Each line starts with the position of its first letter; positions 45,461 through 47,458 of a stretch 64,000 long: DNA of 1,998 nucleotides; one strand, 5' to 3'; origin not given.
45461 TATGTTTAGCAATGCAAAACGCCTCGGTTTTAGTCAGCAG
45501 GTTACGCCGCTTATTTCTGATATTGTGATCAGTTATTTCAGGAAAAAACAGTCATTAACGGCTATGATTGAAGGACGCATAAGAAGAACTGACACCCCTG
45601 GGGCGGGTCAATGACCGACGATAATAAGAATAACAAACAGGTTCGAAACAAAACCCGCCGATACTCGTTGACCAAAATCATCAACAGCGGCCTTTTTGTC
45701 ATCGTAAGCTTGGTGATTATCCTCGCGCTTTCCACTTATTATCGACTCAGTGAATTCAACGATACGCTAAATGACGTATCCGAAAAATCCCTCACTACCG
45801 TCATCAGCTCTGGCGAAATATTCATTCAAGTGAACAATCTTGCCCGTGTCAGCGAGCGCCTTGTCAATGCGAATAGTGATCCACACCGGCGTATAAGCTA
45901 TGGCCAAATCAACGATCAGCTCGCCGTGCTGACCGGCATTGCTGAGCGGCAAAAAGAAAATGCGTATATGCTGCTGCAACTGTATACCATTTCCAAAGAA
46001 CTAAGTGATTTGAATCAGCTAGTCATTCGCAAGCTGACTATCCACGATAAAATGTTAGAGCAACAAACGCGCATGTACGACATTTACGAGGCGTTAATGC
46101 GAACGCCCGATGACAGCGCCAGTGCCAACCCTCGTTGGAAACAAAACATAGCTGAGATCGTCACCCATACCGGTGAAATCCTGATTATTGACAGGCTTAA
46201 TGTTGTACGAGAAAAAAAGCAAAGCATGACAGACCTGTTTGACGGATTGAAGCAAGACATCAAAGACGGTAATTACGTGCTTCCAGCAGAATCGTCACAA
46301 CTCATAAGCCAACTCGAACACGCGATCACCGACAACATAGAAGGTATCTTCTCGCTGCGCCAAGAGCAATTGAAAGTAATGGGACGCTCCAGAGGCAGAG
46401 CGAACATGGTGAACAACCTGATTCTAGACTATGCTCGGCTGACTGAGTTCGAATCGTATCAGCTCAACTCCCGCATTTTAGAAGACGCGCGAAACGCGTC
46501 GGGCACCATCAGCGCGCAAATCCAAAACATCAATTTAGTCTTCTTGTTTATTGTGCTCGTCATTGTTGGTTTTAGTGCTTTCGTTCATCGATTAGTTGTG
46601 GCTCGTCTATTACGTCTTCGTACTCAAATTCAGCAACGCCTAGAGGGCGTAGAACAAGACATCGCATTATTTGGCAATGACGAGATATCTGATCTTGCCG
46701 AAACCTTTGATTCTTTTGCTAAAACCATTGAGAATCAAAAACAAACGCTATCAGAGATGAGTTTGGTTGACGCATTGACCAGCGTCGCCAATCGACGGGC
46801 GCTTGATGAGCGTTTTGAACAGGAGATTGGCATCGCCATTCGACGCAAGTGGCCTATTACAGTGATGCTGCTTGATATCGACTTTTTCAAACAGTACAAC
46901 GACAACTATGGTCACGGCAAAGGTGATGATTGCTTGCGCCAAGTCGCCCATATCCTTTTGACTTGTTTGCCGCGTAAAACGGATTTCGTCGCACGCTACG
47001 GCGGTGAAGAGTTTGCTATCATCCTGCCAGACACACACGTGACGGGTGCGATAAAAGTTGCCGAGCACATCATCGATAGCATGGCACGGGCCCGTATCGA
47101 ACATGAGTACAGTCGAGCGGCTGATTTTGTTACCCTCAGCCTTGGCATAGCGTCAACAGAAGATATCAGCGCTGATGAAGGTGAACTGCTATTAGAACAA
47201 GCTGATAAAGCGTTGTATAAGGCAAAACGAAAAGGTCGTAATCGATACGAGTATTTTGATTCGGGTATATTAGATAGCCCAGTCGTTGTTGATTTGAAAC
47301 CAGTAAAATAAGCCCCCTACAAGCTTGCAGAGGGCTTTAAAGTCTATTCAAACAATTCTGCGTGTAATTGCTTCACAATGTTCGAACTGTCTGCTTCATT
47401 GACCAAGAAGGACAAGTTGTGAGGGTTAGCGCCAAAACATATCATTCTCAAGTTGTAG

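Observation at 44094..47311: Catalytically degenerate periplasmic 5'-nucleotidase homolog translationally coupled to a membrane diguanylate cyclase: a candidate extracellular-nucleotide to c-di-GMP sensor pair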

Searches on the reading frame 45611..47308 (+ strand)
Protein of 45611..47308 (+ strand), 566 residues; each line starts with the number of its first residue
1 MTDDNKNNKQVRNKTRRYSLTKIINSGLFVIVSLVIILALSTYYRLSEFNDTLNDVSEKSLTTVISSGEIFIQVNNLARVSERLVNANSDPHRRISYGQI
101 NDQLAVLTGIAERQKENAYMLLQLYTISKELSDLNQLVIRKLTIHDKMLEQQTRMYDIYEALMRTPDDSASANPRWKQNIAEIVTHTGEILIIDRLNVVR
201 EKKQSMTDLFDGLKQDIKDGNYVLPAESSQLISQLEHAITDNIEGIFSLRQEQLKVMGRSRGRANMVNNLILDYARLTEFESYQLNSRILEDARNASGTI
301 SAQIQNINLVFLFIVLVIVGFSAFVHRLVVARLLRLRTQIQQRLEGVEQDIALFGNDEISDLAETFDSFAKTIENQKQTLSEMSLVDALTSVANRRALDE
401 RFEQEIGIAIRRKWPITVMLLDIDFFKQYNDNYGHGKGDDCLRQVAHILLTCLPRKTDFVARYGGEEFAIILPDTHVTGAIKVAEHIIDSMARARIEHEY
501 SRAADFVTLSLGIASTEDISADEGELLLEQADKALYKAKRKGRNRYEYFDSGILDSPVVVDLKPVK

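Call 3: search_protein_families(library=pfam, proteins=[window:45611-47308:+], max_evalue=0.1)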
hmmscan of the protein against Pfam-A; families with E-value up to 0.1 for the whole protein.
window:45611-47308:+ (566 aa): 2 families
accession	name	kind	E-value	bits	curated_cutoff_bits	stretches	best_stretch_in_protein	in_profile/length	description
PF00990.26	GGDEF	-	3.8e-49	167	23.8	1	385-545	2-161/161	Diguanylate cyclase, GGDEF domain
PF00672.30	HAMP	-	0.00011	22.9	25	1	324-374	1-52/53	HAMP domain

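Call 4: search_protein_families(library=ncbifam, proteins=[window:45611-47308:+], max_evalue=0.01)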
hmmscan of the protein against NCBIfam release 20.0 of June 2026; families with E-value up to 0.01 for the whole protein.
window:45611-47308:+ (566 aa): 24 families
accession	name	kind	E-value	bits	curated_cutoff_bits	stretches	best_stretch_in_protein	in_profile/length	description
TIGR00254.1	GGDEF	domain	7.1e-51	172.2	37.4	1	381-549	2-167/168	diguanylate cyclase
NF007135.0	PRK09581.1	equivalog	1.9e-44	152.3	474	1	373-545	281-451/457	PleD family two-component system response regulator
NF038266.1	diguan_SiaD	equivalog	1.7e-43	148.8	290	1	364-546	74-252/252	biofilm regulation diguanylate cyclase SiaD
NF007380.0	PRK09894.1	equivalog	8.2e-40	137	256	1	356-547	100-285/296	diguanylate cyclase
NF047654.1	DiguCycDgcRLepto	equivalog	6.1e-39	133.7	500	1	345-545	96-292/295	diguanylate cyclase DgcR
NF007423.1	PRK09966.1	equivalog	1.1e-35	123.3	325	1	330-539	185-390/390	diguanylate cyclase DgcN/YfiN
NF041606.1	dguan_cyc_DgcA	equivalog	4.1e-35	121.3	370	1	372-545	168-335/340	diguanylate cyclase DgcA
NF051473.1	DigCycDgcsShew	equivalog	1.3e-32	113.3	400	1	376-547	127-289/291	diguanylate cyclase DgcS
NF045675.1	PhdiestaseDibA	equivalog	5.2e-29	101.1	980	1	371-549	190-364/623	phosphodiesterase DibA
NF007298.0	PRK09776.1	equivalog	1.2e-28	99.6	1135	1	378-549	678-845/1111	diguanylate cyclase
NF011955.1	PRK15426.1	equivalog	5.2e-28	97.5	408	1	381-546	395-558/564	cellulose biosynthesis regulator diguanylate cyclase DgcQ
NF007474.0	PRK10060.1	equivalog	4e-26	91.4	782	1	376-550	229-396/663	cyclic di-GMP phosphodiesterase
NF007599.0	PRK10245.1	equivalog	1.1e-25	90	402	1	371-547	197-368/371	diguanylate cyclase AdrA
NF047872.1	GGDEF_GdpS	equivalog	9.2e-25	87.6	400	1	382-546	185-347/355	GGDEF domain-containing protein GdpS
NF040885.1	diguan_DgcJ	equivalog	2.6e-21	76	500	1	376-544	333-491/493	diguanylate cyclase DgcJ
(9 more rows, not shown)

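Call 22: find_homologous_proteins(query=A2, max_evalue=1e-20)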
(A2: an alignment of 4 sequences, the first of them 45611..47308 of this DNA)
Query A2 (4 sequences) (566 aa, profile of the alignment): 4398 proteins with E <= 1e-20 among 8000 candidates; the best 120 are listed.
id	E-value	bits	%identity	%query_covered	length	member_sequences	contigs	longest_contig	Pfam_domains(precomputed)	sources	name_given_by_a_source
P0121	0.0e+0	1096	100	100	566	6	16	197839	PF00990.27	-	-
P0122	0.0e+0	1091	81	100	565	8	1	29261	PF00990.27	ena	-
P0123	0.0e+0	1041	59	97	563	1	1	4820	PF00672.31,PF00990.27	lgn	-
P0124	0.0e+0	1011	51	97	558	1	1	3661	PF00990.27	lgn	-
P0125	5.6e-211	720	47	95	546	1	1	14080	PF00672.31,PF00990.27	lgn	-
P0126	3.1e-198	678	47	96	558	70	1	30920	PF00672.31,PF00990.27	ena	-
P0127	2.5e-194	665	49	95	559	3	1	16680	PF00672.31,PF00990.27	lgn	-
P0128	2.6e-194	665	48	96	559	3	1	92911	PF00672.31,PF00990.27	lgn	-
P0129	9.0e-178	610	45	94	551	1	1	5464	PF00672.31,PF00990.27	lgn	-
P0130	4.7e-177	608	47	84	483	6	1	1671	PF00672.31,PF00990.27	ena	-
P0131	1.2e-173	597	42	96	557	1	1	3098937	PF00672.31,PF00990.27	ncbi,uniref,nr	ncbi:sensor domain-containing diguanylate cyclase [Alteromonas gilva]|uniref:diguanylate cyclase n=1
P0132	2.6e-173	596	44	94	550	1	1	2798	PF00672.31,PF00990.27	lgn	-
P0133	1.2e-170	587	41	97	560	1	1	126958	PF00672.31,PF00990.27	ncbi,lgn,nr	ncbi:MAG: sensor domain-containing diguanylate cyclase [Alteromonadaceae bacterium]|nr:sensor domain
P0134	5.9e-170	585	43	94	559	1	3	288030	PF00672.31,PF00990.27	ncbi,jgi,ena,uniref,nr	ncbi:diguanylate cyclase [uncultured Alteromonas sp.]|jgi:diguanylate cyclase (GGDEF)-like protein|u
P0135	7.0e-168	578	42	94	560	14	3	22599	PF00672.31,PF00990.27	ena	-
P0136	1.7e-167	577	42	93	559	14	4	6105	PF00672.31,PF00990.27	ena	-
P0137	4.2e-167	575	42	94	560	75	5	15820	PF00672.31,PF00990.27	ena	-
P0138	5.7e-164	565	41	95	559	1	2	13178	PF00990.27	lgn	-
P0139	5.4e-157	542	39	97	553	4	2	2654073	PF00672.31,PF00990.27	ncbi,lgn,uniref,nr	ncbi:sensor domain-containing diguanylate cyclase [Vibrio palustris]|uniref:diguanylate cyclase n=1 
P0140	7.1e-147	508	39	95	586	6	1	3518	PF00990.27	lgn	-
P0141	1.5e-143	497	41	96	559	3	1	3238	PF00990.27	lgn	-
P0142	3.8e-143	496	38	94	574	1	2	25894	PF00990.27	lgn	-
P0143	3.1e-140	487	37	97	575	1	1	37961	PF00990.27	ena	-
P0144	1.2e-138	481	37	96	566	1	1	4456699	PF00990.27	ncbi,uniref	ncbi:diguanylate cyclase domain-containing protein [Neptunicella sp. SCSIO 80796]|uniref:diguanylate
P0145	4.9e-138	479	35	95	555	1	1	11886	PF00990.27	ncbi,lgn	ncbi:MAG: diguanylate cyclase [Vibrio sp.]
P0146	7.0e-138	479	37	94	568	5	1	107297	PF00990.27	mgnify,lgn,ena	mgnify:CR=1 FL=1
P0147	1.3e-137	478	39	95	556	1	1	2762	PF00990.27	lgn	-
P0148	1.8e-137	477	38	95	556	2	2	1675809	PF00990.27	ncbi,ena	-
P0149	5.3e-137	476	38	92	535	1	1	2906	PF00990.27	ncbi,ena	-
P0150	7.7e-137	475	40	95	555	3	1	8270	PF00990.27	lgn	-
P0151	7.7e-136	472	39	96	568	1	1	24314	PF00990.27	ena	-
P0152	8.4e-136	472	39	94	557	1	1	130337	PF00990.27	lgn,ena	-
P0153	2.1e-135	471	38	96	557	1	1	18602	PF00990.27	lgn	-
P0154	9.1e-135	468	39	96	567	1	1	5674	PF00990.27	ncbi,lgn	-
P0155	1.6e-134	468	38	96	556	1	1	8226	PF00990.27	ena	-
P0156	2.2e-134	467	37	94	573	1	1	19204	PF00990.27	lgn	-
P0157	4.5e-134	466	39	95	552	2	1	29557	PF00990.27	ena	-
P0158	5.0e-134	466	39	95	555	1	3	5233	PF00990.27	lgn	-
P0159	3.2e-133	463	39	96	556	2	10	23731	PF00990.27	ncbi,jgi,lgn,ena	ncbi:MAG: diguanylate cyclase (GGDEF)-like protein [Paraglaciecola sp.]|jgi:diguanylate cyclase (GGD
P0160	8.2e-133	462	36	90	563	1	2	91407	PF00990.27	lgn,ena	-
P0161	3.4e-132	460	38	94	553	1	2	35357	PF00990.27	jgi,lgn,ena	-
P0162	4.4e-132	460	39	94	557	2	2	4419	PF00990.27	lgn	-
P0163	2.0e-131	457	37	95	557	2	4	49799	PF00990.27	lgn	-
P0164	7.4e-131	456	38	94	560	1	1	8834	PF00990.27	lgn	-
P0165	1.1e-130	455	38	96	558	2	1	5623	PF00990.27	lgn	-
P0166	1.4e-130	455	36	94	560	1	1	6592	PF00990.27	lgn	-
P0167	1.7e-130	454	37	96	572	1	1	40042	PF00990.27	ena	-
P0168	2.5e-129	451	37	94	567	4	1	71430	PF00990.27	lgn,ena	-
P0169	3.3e-129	450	37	93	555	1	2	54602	PF00990.27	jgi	jgi:diguanylate cyclase (GGDEF)-like protein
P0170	3.7e-129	450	37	93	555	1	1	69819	PF00990.27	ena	-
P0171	1.4e-128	448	36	96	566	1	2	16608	PF00990.27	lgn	-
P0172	5.0e-128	446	37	93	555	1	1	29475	PF00990.27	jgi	jgi:diguanylate cyclase (GGDEF)-like protein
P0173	6.9e-128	446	50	57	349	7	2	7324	PF00672.31,PF00990.27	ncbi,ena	-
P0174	2.1e-126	441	34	94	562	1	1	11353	PF00990.27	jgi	jgi:diguanylate cyclase (GGDEF)-like protein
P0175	3.9e-126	440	38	95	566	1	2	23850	PF00990.27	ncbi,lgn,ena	-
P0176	5.5e-126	439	35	95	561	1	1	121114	PF00990.27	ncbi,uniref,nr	ncbi:GGDEF domain-containing protein [Paraglaciecola sp. 20A4]|uniref:sensor domain-containing digua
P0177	6.4e-126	439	35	92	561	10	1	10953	PF00990.27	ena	-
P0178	2.0e-125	438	38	94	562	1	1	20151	PF00990.27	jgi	jgi:diguanylate cyclase (GGDEF)-like protein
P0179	2.2e-125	437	38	94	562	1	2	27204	PF00990.27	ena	-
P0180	2.8e-125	437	35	94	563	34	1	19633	PF00990.27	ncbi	ncbi:MAG: diguanylate cyclase domain-containing protein [Paraglaciecola chathamensis]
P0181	1.1e-124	435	37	94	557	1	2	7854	PF00990.27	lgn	-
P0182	1.1e-124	435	37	94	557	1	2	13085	PF00990.27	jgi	jgi:diguanylate cyclase (GGDEF)-like protein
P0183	1.1e-124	435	36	95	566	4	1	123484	PF00990.27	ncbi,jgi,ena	-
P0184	1.4e-124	435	35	92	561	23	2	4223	PF00990.27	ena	-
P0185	2.9e-124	434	34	95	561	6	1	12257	PF00990.27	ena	-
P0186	4.7e-124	433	37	94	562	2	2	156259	PF00990.27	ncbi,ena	-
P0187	8.8e-124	432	36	94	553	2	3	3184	PF00990.27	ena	-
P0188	3.7e-123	430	37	94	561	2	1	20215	PF00990.27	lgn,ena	-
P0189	4.4e-121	423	36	89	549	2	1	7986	PF00990.27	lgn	-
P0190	6.9e-121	423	38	95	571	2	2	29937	PF00990.27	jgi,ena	-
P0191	4.3e-118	413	34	94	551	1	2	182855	PF00990.27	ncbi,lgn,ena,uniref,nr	ncbi:GGDEF domain-containing protein [Paraglaciecola hydrolytica]|uniref:diguanylate cyclase n=1 Tax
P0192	4.3e-118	413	35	95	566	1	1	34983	PF00990.27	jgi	-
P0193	9.0e-118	412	35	94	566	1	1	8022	PF00990.27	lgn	-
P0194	5.9e-117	410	33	95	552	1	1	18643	PF00990.27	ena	-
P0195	1.4e-116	408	34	93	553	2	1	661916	PF00990.27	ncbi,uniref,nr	ncbi:diguanylate cyclase [Pseudoalteromonas sp. MMG010]|uniref:diguanylate cyclase n=1 Tax=Pseudoalt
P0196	3.7e-114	400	36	96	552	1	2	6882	PF00990.27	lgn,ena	-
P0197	2.9e-113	397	32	96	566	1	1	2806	PF00990.27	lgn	-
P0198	6.8e-113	396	35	95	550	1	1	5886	PF00990.27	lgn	-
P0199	1.1e-111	392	35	95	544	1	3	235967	PF00990.27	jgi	jgi:diguanylate cyclase (GGDEF)-like protein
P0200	2.0e-111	391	39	75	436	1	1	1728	PF00990.27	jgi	jgi:diguanylate cyclase (GGDEF)-like protein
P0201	2.4e-111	391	34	94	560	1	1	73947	PF00990.27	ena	-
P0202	3.0e-111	391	34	96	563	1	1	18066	PF00990.27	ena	-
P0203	3.0e-111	391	35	96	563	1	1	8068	PF00990.27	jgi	-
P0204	1.7e-110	388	34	95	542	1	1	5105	PF00990.27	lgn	-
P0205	3.8e-110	387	33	94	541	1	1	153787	PF00990.27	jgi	jgi:diguanylate cyclase (GGDEF)-like protein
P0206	4.3e-110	387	35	95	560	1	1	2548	PF00672.31,PF00990.27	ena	-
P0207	1.5e-109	385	34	95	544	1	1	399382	PF00990.27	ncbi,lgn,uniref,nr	ncbi:diguanylate cyclase [Paraglaciecola sp. MB-3u-78]|uniref:diguanylate cyclase n=1 Tax=Paraglacie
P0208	6.7e-109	383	33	95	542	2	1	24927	PF00990.27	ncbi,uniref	ncbi:MAG: GGDEF domain-containing protein [Paraglaciecola sp.]|uniref:GGDEF domain-containing protei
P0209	6.8e-109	383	32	96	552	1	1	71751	PF00990.27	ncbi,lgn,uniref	ncbi:diguanylate cyclase [Paraglaciecola sp.]|uniref:diguanylate cyclase n=1 Tax=Paraglaciecola sp. 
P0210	1.8e-108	382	34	95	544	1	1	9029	PF00990.27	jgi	jgi:diguanylate cyclase (GGDEF)-like protein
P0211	1.9e-108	382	34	95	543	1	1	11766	PF00990.27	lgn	-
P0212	2.2e-108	381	33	96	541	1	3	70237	PF00990.27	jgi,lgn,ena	-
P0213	3.9e-108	381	34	95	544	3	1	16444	PF00990.27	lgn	-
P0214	7.3e-108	380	34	94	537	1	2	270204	PF00990.27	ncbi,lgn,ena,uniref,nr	ncbi:diguanylate cyclase [uncultured Paraglaciecola sp.]|uniref:GGDEF domain-containing protein n=1 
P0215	1.4e-107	379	34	95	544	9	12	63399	PF00990.27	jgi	jgi:diguanylate cyclase (GGDEF)-like protein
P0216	1.6e-107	379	33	95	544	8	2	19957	PF00990.27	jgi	jgi:diguanylate cyclase (GGDEF)-like protein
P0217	3.8e-107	377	33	95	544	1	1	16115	PF00990.27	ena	-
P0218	3.0e-106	374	33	95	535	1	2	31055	PF00990.27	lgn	-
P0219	4.2e-106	374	34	96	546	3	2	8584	PF00990.27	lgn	-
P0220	9.9e-105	369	33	96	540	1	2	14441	PF00990.27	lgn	-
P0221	1.4e-104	369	35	92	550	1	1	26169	PF00990.27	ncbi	ncbi:MAG: diguanylate cyclase [Psychromonas sp.]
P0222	7.5e-104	366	33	94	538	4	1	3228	PF00990.27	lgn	-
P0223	3.2e-103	364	32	95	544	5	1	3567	PF00990.27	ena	-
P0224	3.0e-102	361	33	95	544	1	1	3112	PF00990.27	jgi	jgi:diguanylate cyclase (GGDEF)-like protein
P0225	1.1e-101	359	34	95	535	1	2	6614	PF00990.27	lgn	-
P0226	1.6e-100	355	34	94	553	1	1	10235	PF00990.27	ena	-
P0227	2.8e-100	355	34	94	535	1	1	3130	PF00990.27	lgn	-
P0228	4.1e-100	354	33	95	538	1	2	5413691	PF00990.27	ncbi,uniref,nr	ncbi:GGDEF domain-containing protein [Paraglaciecola psychrophila]|uniref:diguanylate cyclase n=1 Ta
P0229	5.8e-98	347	31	94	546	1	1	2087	PF00990.27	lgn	-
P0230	4.8e-97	344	32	91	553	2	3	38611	PF00990.27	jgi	-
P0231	7.3e-97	343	46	53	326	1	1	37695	PF00990.27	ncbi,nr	ncbi:diguanylate cyclase, partial [Psychrosphaera sp.]|nr:diguanylate cyclase [Psychrosphaera sp.]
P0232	2.5e-93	332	30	92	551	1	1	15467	PF21689.5,PF00990.27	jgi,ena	-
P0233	3.4e-90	321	31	92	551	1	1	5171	PF00990.27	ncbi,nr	ncbi:MAG: GGDEF domain-containing protein [Campylobacteraceae bacterium]|nr:GGDEF domain-containing 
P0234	4.4e-84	301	31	88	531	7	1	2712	PF00990.27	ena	-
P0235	4.8e-84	301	31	88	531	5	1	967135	PF00990.27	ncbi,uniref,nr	ncbi:GGDEF domain-containing protein [Alteromonas portus]|uniref:diguanylate cyclase n=1 Tax=Alterom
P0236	1.5e-82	296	29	89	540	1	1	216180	PF00990.27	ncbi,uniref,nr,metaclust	ncbi:GGDEF domain-containing protein [Marinomonas sp. TW1]|uniref:GGDEF domain-containing protein n=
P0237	7.0e-81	291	29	94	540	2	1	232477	PF00990.27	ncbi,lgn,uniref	ncbi:diguanylate cyclase domain-containing protein [Marinomonas posidonica]|uniref:diguanylate cycla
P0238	8.0e-81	290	33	88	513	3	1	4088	PF00990.27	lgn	-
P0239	7.1e-79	284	43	29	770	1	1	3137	PF20968.4,PF00990.27,PF17853.7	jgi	jgi:diguanylate cyclase (GGDEF)-like protein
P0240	6.1e-77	278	48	30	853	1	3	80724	PF13426.14,PF13188.14,PF08448.17,PF00563.26,PF00989.32,PF00990.27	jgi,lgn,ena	jgi:diguanylate cyclase (GGDEF)-like protein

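Call 26: search_protein_families(library=pfam, alignment_id=A3, max_evalue=1)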
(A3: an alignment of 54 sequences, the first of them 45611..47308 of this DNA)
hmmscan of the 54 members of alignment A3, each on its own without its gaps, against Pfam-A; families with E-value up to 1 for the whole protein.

A. member 1, window:45611-47308:+ (566 aa): 2 families
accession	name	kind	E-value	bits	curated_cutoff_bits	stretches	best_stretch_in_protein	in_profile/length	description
PF00990.26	GGDEF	-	3.8e-49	167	23.8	1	385-545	2-161/161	Diguanylate cyclase, GGDEF domain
PF00672.30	HAMP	-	0.00011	22.9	25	1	324-374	1-52/53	HAMP domain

B. families by the number of members that match (of 54 scanned): 111 families (the first 25 are shown)
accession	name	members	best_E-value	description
PF00990.26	GGDEF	54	1.6e-53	Diguanylate cyclase, GGDEF domain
PF00672.30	HAMP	44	1.1e-09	HAMP domain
PF17853.6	GGDEF_2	16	0.00082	GGDEF-like domain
PF21689.3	TorS_sensor_domain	12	6.5e-07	Sensor protein TorS, sensor domain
PF24898.2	GGDEF_GdpP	11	4.5e-05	Cyclic-di-AMP phosphodiesterase GdpP-like, GGDEF domain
PF13800.11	Sigma_reg_N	10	0.0048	Sigma factor regulator N-terminal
PF22335.1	Cas10-Cmr2_palm2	9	0.00043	Cas10/Cmr2, second palm domain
PF06024.17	Orf78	9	0.0019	Orf78 (ac78)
PF22610.1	CovS-like_HAMP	7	0.019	Histidine kinase, HAMP domain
PF14828.11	Amnionless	4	0.02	Amnionless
PF13270.11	CCDC28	3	0.0032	Coiled-coil domain-containing protein 28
PF00122.25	E1-E2_ATPase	3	0.084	E1-E2 ATPase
PF12698.13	ABC2_membrane_3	2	0.0056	ABC-2 family transporter protein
PF08514.17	STAG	2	0.022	STAG domain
PF02583.22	Trns_repr_metal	2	0.035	Metal-sensitive transcriptional repressor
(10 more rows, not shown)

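Call 39: predict_structure(alignment_id=A3)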
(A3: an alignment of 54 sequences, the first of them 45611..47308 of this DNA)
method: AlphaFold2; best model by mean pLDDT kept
length: 566 residues; sequences in the alignment: 54
mean_pLDDT: 85.7   pTM: 0.48
mean pLDDT of the five models: 85.7, 84.7, 84.2, 84.2, 83.3
residues with pLDDT >= 90: 269; 70-90: 254; 50-70: 15; < 50: 28
segments of 3 or more residues with pLDDT < 50: 1-14, 555-566
pLDDT, mean of each block of 10 residues (from residue 1): 39 60 87 88 82 77 77 91 94 95 92 79 93 96 95 94 73 75 92 93 92 86 81 93 93 95 94 89 82 81 82 88 88 88 80 81 85 78 80 90 89 92 93 93 95 90 93 93 95 91 91 90 85 93 91 51 42
secondary structure, 60 per line:
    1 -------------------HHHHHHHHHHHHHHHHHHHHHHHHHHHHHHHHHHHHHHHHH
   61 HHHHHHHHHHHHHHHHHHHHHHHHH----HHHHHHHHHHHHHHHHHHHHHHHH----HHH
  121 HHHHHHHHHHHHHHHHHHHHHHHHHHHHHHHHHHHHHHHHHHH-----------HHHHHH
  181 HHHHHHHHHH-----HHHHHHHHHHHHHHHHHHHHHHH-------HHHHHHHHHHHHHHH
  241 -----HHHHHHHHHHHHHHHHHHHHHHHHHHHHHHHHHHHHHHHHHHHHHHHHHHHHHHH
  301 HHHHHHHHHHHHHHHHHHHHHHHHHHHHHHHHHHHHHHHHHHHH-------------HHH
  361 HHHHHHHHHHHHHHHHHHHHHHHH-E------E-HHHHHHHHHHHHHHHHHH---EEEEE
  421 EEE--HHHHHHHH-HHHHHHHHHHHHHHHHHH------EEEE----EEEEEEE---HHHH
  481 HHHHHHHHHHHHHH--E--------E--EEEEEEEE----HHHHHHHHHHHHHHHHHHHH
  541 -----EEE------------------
elements in order: H20-85 H90-113 H118-163 H175-190 H196-218 H226-240 H246-344 H358-384 H395-412 E416-423 H426-433 H435-452 E459-462 E467-473 H477-494 E509-516 H521-540 E546-548
